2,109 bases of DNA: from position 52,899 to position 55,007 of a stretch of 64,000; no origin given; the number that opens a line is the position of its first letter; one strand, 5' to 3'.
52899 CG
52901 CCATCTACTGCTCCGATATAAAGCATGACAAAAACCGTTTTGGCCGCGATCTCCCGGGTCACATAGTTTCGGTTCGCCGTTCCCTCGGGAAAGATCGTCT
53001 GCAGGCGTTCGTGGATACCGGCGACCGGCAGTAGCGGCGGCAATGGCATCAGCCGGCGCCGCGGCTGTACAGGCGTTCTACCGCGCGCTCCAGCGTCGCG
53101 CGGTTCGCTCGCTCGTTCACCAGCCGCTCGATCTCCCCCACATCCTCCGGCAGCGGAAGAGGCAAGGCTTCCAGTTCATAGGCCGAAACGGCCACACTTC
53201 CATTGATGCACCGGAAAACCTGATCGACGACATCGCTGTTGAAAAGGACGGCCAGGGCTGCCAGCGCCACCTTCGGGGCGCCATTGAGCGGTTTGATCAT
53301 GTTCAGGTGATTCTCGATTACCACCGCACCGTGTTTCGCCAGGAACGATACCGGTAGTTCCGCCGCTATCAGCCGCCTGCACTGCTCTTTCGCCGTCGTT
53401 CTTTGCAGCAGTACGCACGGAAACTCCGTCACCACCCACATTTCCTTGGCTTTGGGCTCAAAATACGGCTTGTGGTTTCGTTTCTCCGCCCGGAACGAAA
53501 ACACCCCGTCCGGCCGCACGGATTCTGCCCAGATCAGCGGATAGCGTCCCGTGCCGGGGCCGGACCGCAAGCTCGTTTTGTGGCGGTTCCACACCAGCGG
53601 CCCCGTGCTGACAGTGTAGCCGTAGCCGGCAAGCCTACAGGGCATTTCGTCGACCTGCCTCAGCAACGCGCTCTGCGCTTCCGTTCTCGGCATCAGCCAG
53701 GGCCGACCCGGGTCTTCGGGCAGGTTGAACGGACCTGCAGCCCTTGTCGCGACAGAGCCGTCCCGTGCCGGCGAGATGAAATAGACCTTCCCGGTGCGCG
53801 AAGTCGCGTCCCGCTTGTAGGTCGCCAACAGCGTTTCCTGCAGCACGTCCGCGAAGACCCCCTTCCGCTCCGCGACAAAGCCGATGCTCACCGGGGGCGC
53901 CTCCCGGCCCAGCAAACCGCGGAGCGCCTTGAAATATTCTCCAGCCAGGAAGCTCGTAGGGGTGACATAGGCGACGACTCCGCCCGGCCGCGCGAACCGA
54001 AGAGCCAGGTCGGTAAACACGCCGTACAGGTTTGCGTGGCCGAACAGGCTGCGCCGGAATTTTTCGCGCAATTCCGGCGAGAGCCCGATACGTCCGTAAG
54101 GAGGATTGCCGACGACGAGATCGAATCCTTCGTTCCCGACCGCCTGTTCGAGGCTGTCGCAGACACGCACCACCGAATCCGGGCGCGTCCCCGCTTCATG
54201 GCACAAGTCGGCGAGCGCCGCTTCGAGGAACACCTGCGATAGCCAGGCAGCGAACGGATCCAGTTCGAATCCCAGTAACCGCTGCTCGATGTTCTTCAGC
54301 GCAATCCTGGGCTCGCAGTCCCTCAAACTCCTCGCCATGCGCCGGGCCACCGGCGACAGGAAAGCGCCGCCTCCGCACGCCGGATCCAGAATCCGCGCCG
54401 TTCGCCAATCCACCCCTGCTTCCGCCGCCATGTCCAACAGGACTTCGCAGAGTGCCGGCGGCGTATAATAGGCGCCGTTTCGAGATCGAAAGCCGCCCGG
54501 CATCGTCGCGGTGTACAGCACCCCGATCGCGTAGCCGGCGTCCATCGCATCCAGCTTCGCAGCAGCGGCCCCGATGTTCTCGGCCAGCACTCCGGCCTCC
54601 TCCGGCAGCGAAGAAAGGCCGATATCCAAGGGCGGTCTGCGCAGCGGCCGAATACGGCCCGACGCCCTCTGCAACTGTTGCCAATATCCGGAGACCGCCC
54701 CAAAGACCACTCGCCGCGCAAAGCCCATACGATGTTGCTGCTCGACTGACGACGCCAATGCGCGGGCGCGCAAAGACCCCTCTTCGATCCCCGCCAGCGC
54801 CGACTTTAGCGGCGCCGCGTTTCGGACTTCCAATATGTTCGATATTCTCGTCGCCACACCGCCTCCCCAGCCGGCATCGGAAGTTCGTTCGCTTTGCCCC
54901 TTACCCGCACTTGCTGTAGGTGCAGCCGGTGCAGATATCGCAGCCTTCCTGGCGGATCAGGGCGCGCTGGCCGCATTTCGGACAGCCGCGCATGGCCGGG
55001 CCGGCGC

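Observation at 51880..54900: PstI/BsuBI-type type II restriction-modification pair inserted, with lower GC, between pcm and nrdJ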

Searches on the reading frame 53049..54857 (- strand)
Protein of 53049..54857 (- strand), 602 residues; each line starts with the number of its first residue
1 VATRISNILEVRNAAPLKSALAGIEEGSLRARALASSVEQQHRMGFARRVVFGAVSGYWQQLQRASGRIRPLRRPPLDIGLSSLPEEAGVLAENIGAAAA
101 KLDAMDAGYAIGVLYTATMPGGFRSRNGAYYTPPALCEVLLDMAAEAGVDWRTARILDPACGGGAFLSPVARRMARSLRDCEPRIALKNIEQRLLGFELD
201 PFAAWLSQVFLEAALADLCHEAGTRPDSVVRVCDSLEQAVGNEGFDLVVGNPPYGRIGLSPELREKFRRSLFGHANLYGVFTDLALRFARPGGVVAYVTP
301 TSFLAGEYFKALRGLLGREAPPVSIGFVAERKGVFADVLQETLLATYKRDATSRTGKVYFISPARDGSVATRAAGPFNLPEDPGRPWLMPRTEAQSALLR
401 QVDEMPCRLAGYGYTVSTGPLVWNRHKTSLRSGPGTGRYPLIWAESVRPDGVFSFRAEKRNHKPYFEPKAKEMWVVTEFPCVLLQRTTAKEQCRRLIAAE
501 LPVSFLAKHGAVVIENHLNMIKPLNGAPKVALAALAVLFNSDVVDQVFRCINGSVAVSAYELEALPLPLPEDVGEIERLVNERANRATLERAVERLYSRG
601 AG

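Call 3: search_protein_families(library=pfam, proteins=[window:53049-54857:-], max_evalue=0.01)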
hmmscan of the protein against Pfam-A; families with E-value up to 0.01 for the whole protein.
window:53049-54857:- (602 aa): 4 families
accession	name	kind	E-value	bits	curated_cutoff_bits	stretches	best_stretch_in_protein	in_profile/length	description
PF07669.17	Eco57I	-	2e-14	54.5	25.3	1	240-315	70-149/171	Eco57I restriction-modification methylase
PF02384.22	N6_Mtase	-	3e-10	40.4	20.4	1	125-362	23-245/311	N-6 DNA Methylase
PF01170.24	UPF0020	-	0.0014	18.8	22.3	1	152-261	28-139/197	RMKL-like, methyltransferase domain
PF20473.4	MmeI_Mtase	-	0.0051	16.5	27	0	153-209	20-80/259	MmeI, DNA-methyltransferase domain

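Call 4: search_protein_families(library=ncbifam, proteins=[window:53049-54857:-], max_evalue=0.01)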
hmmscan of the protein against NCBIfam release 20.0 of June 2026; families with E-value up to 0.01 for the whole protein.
window:53049-54857:- (602 aa): 6 families
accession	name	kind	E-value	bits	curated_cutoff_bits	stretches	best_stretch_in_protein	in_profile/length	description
TIGR02987.1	met_A_Alw26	exception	1.5e-19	70.2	353.5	3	126-257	2-125/523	Alw26I/Eco31I/Esp3I family type II restriction adenine-specific DNA-methyltransferase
NF033455.1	BREX_6_MTaseX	exception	3.2e-10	38.2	900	1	240-346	550-654/1319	BREX-6 system adenine-specific DNA-methyltransferase PglX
NF047738.1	antiphage_MADS2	equivalog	2.5e-07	29.4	720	1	112-255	295-453/654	methylation-associated defense system DNA methyltransferase MAD2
NF033452.1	BREX_1_MTaseX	exception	2.7e-07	28.8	500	1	242-320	505-585/1210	BREX-1 system adenine-specific DNA-methyltransferase PglX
NF033451.1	BREX_2_MTaseX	equivalog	2.4e-05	22.2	400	1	132-209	200-284/1185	BREX-2 system adenine-specific DNA-methyltransferase PglX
NF033454.1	BREX_5_MTaseX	exception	0.0059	14.2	900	0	243-314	501-573/1404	BREX-5 system adenine-specific DNA-methyltransferase PglX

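Call 7: search_solved_structures(query=window:53049-54857:-, max_evalue=1, show_alignments=2)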
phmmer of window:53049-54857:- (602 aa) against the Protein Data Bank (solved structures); distinct sequences matched with E-value up to 1: 14.
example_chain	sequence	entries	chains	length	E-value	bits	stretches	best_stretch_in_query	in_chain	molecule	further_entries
2ibs_A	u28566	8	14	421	2.8e-12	49.1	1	242-338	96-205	Modification methylase TaqI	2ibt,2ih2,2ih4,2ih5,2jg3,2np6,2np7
1aqj_A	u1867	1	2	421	2.9e-12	49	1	242-337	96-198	ADENINE-N6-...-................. TAQI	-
1aqi_A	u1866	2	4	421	2.9e-12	49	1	242-337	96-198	ADENINE-N6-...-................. TAQI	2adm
1g38_A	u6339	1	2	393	1.1e-11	47.1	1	242-337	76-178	MODIFICATION METHYLASE TAQI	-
7qw5_A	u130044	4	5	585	2.8e-06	29.3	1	126-312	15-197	Modification methylase BseCI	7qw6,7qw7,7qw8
8c45_A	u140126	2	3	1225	2.2e-05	26.3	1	242-331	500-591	site-specific DNA-methyltransferase (adenine-specific)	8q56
8zek_A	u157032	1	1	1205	2.6e-05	26.1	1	237-328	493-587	site-specific DNA-methyltransferase (adenine-specific)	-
9ewz_C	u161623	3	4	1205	2.7e-05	26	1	240-328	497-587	Adenine-specific methyltransferase BrxX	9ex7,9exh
7lni_A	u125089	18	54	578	0.0002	23.1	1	123-317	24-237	Site-specific DNA-methyltransferase (adenine-specific)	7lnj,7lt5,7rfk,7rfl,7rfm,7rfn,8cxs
8cxz_A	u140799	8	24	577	0.0002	23.1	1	123-317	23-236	Site-specific DNA-methyltransferase (adenine-specific)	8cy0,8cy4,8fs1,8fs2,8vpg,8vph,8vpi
2okc_A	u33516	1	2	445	0.0047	18.6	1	123-256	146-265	Type I restriction enzyme StySJI M protein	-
8w0p_A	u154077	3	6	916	0.028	16.1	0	242-304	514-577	RM.BsaXI | site-specific DNA-methyltransferase (adenine-specific)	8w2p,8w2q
3ufb_A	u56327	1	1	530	0.088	14.4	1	127-255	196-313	Type I restriction-modification system methyltransferase subunit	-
3s1s_A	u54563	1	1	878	0.22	13.1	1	246-349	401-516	restriction endonuclease BpuSI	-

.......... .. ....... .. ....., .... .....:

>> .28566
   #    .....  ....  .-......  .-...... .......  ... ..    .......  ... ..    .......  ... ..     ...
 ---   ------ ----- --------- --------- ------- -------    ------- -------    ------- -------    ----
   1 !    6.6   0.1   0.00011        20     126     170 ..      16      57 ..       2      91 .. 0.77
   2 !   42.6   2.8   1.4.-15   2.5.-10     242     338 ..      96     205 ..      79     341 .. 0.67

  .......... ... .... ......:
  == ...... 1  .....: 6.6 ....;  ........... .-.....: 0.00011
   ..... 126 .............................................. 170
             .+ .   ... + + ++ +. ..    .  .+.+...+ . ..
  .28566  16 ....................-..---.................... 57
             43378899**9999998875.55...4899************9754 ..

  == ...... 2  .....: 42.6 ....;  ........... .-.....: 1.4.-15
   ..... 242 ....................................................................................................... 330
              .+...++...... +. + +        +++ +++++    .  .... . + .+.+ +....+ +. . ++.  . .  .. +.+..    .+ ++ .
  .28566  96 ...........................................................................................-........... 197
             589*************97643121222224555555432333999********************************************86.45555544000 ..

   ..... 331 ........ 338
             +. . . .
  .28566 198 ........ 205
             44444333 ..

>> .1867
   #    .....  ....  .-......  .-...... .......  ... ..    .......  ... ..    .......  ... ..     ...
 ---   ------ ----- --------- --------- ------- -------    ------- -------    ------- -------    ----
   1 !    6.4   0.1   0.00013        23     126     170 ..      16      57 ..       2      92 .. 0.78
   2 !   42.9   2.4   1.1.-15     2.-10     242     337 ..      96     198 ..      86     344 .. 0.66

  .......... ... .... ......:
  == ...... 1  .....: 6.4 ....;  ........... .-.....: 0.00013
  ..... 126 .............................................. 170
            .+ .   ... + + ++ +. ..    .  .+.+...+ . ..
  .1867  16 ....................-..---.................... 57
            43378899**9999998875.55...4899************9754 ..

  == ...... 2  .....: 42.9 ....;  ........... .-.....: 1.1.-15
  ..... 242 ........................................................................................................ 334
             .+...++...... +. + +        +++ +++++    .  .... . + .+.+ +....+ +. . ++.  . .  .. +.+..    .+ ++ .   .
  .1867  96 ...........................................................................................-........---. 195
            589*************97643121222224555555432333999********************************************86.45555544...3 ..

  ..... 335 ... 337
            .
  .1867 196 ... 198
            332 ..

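Call 9: find_homologous_proteins(query=window:53049-54857:-, max_evalue=0.00001)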
Query window:53049-54857:- (602 aa): 4171 proteins with E <= 0.00001 among 8000 candidates; the best 120 are listed.
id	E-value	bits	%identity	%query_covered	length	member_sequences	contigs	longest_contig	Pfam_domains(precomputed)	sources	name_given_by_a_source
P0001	0.0e+0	1291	96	100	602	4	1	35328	PF02384.23,PF07669.18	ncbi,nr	ncbi:MAG: N-6 DNA methylase [Rhodospirillaceae bacterium]|nr:N-6 DNA methylase [Rhodospirillaceae ba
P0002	0.0e+0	1271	95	99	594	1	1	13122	PF02384.23,PF07669.18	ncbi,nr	ncbi:MAG: N-6 DNA methylase [Rhodospirillaceae bacterium]|nr:N-6 DNA methylase [Rhodospirillaceae ba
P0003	0.0e+0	1222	90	100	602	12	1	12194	PF02384.23,PF07669.18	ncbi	-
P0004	0.0e+0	1210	96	93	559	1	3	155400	PF02384.23,PF07669.18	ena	-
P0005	0.0e+0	1207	96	93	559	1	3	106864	PF02384.23,PF07669.18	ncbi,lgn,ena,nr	ncbi:MAG: N-6 DNA methylase [Rhodospirillaceae bacterium]|nr:N-6 DNA methylase [Rhodospirillaceae ba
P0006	0.0e+0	1098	87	93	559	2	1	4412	PF02384.23,PF07669.18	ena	-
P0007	0.0e+0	1072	79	100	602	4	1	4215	PF02384.23,PF07669.18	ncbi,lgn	-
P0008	0.0e+0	1071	82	97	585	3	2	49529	PF02384.23,PF07669.18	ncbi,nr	ncbi:MAG: N-6 DNA methylase [Rhodospirillaceae bacterium]|nr:N-6 DNA methylase [Rhodospirillaceae ba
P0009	0.0e+0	1064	80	100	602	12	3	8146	PF02384.23,PF07669.18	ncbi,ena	-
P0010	0.0e+0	1044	78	100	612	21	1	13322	PF02384.23,PF07669.18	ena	-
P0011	0.0e+0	1039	79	98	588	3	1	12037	PF02384.23,PF07669.18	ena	-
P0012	0.0e+0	1022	82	93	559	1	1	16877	PF02384.23,PF07669.18,PF20473.5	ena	-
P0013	0.0e+0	1018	76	100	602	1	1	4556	PF02384.23,PF07669.18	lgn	-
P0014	0.0e+0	1015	76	100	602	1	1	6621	PF02384.23,PF07669.18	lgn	-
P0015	0.0e+0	1013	76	100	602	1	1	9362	PF02384.23,PF07669.18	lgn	-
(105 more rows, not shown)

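Call 29: search_dna_similar(query=window:53049-54857:-, collection=phages, mode=protein, max_rows=25)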
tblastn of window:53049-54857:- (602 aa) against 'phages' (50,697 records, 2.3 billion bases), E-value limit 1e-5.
Records with a match: 105; places in all: 105; records where one place covers at least 80% of the query: 0.
Best place of each record, by identity: <60% 105.
By first word of the organism name: Stx2a-converting 62; Escherichia 27; Stx2-converting 3; Shigella 2; Enterobacteria 2; Bacteriophage 2; Agrobacterium 2; Bordetella 2; Stx1a-converting 1; Terrisporobacter 1; and 1 more.
By host as written in the record: - 69; Escherichia coli O145 2; Escherichia coli O103:H25 strain NIPH-11060424/NVH-734 2; Escherichia coli O111:H2 strain ED 191 2; Escherichia coli CB13374, serotype O104:H4 2; Homo sapiens 2; Escherichia coli O145:H- strain FB5 2; Escherichia coli K514 (EHEC) 2; and 17 more.
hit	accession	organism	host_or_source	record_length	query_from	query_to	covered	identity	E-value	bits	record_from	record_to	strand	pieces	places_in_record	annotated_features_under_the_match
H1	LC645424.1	Stx2a-converting phage Stx2_12E109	-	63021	238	559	53%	29.9%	4e-25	117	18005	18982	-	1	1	none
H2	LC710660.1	Stx2-converting phage F039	human stool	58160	238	559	53%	29.9%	4e-25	117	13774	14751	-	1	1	modification methyltransferase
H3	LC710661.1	Stx2-converting phage F004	human stool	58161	238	559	53%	29.9%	4e-25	117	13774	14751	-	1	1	modification methyltransferase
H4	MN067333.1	Escherichia phage Lyz12581Vzw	Escherichia coli O145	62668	238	559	53%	29.9%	4e-25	117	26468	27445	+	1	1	SAM-dependent methyltransferase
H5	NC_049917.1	Escherichia phage Lyz12581Vzw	Escherichia coli O145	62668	238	559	53%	29.9%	4e-25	117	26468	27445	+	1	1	DNA methyltransferase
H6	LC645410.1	Stx2a-converting phage Stx2_PV11-77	-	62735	238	559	53%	29.9%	4e-25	117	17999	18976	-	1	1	none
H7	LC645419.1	Stx2a-converting phage Stx2_112716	-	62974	238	559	53%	29.9%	4e-25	117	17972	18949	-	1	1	none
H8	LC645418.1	Stx2a-converting phage Stx2_112312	-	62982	238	559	53%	29.9%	4e-25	117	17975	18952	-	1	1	none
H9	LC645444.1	Stx2a-converting phage Stx2_Ech14022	-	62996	238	559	53%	29.9%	4e-25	117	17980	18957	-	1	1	none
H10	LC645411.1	Stx2a-converting phage Stx2_111430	-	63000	238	559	53%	29.9%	4e-25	117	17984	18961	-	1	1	none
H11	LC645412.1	Stx2a-converting phage Stx2_PV11-59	-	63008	238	559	53%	29.9%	4e-25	117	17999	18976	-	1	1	none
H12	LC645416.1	Stx2a-converting phage Stx2_131713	-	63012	238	559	53%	29.9%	4e-25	117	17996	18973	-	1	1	none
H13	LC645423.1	Stx2a-converting phage Stx2_PV11-35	-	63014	238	559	53%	29.9%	4e-25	117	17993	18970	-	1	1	none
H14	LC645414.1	Stx2a-converting phage Stx2_130296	-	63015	238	559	53%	29.9%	4e-25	117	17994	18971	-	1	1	none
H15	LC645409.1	Stx2a-converting phage Stx2_EC3283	-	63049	238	559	53%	29.9%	4e-25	117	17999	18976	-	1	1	none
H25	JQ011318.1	Escherichia phage TL-2011c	Escherichia coli O103:H25 strain ...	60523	238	559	53%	29.3%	2e-23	112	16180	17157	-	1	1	modification methylase BsuBI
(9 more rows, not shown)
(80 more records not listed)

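Call 31: get_annotated_region(hit=H25, flank=3000)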
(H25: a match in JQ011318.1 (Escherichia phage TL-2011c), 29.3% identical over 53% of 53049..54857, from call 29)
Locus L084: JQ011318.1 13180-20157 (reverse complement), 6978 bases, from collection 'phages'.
description: Escherichia phage TL-2011c, complete genome.
organism: Escherichia phage TL-2011c (NCBI taxid 1124655)
taxonomy: Viruses; Duplodnaviria; Heunggongvirae; Uroviricota; Caudoviricetes; Sepvirinae; Oslovirus; Oslovirus TL2011
host: Escherichia coli O103:H25 strain NIPH-11060424/NVH-734; source: patient with HUS during an EHEC outbreak; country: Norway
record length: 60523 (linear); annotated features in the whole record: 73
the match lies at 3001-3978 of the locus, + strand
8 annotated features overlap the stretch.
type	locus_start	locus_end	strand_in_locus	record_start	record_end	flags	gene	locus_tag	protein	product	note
CDS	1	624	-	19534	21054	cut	-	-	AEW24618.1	helicase domain protein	-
CDS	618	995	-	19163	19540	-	-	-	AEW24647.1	hypothetical protein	-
CDS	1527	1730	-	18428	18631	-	-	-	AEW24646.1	hypothetical protein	-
CDS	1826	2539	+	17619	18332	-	-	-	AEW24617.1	repressor protein CI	-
CDS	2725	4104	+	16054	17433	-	-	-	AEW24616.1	modification methylase BsuBI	-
CDS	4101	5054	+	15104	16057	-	-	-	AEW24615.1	type II restriction enzyme BsuBI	-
CDS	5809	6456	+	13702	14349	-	-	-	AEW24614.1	phage regulatory protein, Rha family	-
CDS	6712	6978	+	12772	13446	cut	-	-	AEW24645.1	hypothetical protein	-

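Call 41: find_encoding_contigs(protein=P0001, flank=10000, max_places=3)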
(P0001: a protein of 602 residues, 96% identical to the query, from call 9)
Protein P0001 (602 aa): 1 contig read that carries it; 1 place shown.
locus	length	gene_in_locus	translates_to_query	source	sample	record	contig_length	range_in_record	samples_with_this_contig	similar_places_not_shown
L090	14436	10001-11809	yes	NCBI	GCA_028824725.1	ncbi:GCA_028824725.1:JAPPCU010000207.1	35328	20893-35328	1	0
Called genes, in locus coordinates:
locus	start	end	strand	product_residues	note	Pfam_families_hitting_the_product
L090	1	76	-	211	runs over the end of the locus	PF02798:GST_N, PF13417:GST_N_3, PF13409:GST_N_2, PF00043:GST_C (weak), PF13410:GST_C_2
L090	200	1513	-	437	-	PF06808:DctM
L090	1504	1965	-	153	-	PF04290:DctQ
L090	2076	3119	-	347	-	PF03480:DctP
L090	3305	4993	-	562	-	PF02776:TPP_enzyme_N, PF00205:TPP_enzyme_M, PF02775:TPP_enzyme_C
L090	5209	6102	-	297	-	PF20434:BD-FAE, PF07859:Abhydrolase_3, PF12697:Abhydrolase_6 (weak), PF00135:COesterase (weak)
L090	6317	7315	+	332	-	PF16884:ADH_N_2, PF00107:ADH_zinc_N, PF13602:ADH_zinc_N_2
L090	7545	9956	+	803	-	PF00317:Ribonuc_red_lgN, PF02867:Ribonuc_red_lgC, PF12637:TSCPD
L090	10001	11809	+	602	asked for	PF02384:N6_Mtase, PF07669:Eco57I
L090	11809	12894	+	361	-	PF17728:BsuBI_PstI_RE_N, PF06616:BsuBI_PstI_RE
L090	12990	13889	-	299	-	PF01135:PCMT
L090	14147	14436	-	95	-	?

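Call 42: find_encoding_contigs(protein=P0005, flank=10000, max_places=3)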
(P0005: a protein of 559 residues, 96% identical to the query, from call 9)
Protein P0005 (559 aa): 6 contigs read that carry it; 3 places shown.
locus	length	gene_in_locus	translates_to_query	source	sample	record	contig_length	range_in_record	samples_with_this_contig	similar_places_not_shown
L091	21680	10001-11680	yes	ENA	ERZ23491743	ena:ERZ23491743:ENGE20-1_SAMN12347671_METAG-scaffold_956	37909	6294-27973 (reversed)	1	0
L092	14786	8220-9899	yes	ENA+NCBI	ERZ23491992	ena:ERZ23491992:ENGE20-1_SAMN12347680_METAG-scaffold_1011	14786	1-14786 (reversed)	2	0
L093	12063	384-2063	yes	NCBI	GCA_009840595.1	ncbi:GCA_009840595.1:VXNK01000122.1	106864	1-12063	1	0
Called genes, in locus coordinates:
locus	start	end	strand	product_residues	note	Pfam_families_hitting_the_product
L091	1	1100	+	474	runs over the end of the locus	PF03972:MmgE_PrpD_N, PF19305:MmgE_PrpD_C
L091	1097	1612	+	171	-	PF19315:MC_hydratase, PF01575:MaoC_dehydratas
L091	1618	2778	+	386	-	PF02771:Acyl-CoA_dh_N, PF02770:Acyl-CoA_dh_M, PF00441:Acyl-CoA_dh_1, PF08028:Acyl-CoA_dh_2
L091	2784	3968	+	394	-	PF02515:CoA_transf_3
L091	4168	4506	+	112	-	PF07372:DUF1491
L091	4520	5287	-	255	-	PF00106:adh_short, PF01370:Epimerase (weak), PF08659:KR, PF13561:adh_short_C2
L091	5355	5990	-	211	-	PF02798:GST_N, PF13417:GST_N_3, PF13409:GST_N_2, PF00043:GST_C (weak), PF13410:GST_C_2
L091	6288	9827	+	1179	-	PF00317:Ribonuc_red_lgN, PF02867:Ribonuc_red_lgC, PF14890:Intein_splicing, PF14528:LAGLIDADG_3, PF12637:TSCPD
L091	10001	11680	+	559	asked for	PF02384:N6_Mtase, PF07669:Eco57I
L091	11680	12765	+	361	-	PF17728:BsuBI_PstI_RE_N, PF06616:BsuBI_PstI_RE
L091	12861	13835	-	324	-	PF01135:PCMT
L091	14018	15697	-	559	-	PF00005:ABC_tran, PF02463:SMC_N (faint), PF13476:AAA_23 (faint), PF13304:AAA_21 (faint), PF12848:ABC_tran_Xtn, PF00005:ABC_tran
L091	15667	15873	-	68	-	-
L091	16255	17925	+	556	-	-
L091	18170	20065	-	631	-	PF02538:Hydantoinase_B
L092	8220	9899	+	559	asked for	PF02384:N6_Mtase, PF07669:Eco57I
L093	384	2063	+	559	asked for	PF02384:N6_Mtase, PF07669:Eco57I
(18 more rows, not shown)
